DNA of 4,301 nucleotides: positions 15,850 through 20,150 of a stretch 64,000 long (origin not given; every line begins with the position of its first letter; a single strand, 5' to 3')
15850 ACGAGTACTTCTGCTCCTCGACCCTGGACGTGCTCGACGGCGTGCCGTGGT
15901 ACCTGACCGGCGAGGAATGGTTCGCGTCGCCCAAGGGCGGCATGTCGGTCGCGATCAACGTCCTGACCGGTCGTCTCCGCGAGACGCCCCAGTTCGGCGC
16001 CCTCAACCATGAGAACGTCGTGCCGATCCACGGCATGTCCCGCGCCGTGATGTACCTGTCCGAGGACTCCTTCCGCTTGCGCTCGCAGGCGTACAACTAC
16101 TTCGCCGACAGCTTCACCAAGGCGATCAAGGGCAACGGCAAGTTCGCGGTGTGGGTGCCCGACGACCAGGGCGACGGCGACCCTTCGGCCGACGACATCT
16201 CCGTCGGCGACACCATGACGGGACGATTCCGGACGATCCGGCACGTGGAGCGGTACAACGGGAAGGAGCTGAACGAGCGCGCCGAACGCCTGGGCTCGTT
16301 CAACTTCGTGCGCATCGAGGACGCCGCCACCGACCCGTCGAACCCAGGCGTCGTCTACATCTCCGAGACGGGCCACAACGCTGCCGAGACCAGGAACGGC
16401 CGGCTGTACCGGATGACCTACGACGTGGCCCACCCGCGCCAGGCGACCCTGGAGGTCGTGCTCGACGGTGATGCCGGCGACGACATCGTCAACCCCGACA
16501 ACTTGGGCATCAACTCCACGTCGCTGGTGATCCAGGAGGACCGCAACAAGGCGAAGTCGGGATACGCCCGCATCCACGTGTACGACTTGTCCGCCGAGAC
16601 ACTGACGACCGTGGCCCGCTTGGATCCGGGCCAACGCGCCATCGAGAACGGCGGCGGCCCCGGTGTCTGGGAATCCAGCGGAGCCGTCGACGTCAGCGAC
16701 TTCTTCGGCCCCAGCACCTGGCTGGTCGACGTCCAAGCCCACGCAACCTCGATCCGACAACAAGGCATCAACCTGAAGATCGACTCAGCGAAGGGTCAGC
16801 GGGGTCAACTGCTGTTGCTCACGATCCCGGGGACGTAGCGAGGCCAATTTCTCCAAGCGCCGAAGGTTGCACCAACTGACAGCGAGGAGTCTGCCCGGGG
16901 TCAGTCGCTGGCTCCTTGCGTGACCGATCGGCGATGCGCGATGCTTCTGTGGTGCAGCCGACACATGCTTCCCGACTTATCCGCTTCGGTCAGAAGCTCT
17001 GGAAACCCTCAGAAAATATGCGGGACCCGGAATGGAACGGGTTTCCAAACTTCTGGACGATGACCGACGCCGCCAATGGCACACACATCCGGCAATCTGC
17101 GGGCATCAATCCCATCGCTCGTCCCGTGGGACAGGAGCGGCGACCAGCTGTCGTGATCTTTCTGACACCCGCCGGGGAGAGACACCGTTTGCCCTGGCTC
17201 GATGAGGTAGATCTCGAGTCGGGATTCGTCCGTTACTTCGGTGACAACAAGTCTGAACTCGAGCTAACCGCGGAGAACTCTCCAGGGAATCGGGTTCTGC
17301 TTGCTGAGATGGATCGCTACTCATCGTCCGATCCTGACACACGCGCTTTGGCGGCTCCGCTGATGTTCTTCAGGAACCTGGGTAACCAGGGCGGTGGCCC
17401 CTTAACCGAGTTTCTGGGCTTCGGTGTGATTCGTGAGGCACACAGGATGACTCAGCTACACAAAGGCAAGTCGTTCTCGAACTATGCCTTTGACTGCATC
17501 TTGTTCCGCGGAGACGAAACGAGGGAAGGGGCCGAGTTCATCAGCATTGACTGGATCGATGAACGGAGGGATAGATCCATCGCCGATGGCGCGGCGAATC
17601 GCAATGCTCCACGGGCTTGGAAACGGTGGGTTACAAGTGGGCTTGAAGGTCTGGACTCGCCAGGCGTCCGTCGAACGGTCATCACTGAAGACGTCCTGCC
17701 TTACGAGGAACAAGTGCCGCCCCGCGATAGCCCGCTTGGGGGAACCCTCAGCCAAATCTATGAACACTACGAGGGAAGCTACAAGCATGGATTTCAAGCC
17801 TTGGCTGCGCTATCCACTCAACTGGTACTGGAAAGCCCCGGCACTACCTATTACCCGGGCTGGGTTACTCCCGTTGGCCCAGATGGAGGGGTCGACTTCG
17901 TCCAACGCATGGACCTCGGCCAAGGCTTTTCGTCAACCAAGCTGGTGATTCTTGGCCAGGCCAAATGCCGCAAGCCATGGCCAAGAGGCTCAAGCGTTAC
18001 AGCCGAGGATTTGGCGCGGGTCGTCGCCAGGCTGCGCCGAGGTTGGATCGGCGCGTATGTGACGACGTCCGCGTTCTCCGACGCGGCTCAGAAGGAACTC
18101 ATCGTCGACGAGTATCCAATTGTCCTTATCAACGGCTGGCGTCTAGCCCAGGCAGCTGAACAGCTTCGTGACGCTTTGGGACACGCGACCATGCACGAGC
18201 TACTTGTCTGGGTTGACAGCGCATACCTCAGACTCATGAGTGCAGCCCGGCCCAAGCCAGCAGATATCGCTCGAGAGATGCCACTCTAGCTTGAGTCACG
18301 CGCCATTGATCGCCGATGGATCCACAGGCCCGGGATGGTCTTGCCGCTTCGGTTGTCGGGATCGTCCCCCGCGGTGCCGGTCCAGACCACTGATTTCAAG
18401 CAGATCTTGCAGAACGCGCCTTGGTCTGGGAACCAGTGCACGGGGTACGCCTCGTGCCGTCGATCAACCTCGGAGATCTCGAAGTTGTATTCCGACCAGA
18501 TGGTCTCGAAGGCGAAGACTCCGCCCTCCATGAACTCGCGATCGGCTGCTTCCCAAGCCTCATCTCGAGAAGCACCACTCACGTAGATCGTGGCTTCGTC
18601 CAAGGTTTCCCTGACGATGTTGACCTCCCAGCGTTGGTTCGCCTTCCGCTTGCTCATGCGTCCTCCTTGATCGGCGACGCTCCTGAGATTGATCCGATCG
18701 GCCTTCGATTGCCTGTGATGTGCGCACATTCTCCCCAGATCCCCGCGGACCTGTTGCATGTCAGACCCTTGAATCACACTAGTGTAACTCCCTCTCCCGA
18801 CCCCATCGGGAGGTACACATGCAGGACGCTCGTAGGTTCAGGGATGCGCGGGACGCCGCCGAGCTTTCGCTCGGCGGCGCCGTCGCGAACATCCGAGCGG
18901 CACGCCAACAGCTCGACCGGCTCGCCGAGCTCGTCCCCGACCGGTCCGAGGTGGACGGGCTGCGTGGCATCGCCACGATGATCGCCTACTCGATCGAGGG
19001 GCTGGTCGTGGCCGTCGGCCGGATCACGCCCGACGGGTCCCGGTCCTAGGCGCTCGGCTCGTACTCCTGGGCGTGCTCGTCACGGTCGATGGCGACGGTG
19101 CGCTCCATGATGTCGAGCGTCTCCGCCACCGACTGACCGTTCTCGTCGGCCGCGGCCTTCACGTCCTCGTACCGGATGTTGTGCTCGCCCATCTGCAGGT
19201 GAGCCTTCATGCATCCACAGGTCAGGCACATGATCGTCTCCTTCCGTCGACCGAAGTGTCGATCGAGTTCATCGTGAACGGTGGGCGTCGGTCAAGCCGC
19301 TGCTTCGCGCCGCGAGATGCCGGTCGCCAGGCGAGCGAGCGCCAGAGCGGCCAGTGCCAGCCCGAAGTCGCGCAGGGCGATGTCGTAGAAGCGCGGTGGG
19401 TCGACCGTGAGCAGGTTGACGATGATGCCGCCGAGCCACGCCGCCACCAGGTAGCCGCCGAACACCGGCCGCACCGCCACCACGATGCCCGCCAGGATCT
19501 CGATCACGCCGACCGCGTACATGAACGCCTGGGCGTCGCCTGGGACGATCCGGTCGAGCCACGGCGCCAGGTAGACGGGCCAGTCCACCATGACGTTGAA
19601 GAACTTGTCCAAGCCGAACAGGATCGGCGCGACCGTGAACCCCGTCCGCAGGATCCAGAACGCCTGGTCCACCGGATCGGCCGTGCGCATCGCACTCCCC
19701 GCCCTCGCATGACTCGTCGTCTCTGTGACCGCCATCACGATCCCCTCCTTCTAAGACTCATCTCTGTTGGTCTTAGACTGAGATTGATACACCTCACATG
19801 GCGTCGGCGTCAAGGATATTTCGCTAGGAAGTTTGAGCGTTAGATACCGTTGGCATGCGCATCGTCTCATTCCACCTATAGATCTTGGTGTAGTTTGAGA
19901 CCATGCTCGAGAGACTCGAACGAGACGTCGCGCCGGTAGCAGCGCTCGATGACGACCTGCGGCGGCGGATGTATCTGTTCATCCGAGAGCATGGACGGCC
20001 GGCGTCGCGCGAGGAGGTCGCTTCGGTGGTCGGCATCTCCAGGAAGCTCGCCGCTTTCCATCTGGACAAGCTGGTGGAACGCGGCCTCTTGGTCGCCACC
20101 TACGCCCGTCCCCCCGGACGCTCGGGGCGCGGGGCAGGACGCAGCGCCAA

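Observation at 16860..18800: Low-GC islet carrying an MspJI-like modification-dependent (Type IV) restriction endonuclease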

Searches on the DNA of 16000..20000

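Call 33: search_rna_families(source=window, start=16000, end=20000, threshold=evalue, max_evalue=1)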
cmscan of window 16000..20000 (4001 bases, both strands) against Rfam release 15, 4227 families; matches with E-value up to 1: 0.
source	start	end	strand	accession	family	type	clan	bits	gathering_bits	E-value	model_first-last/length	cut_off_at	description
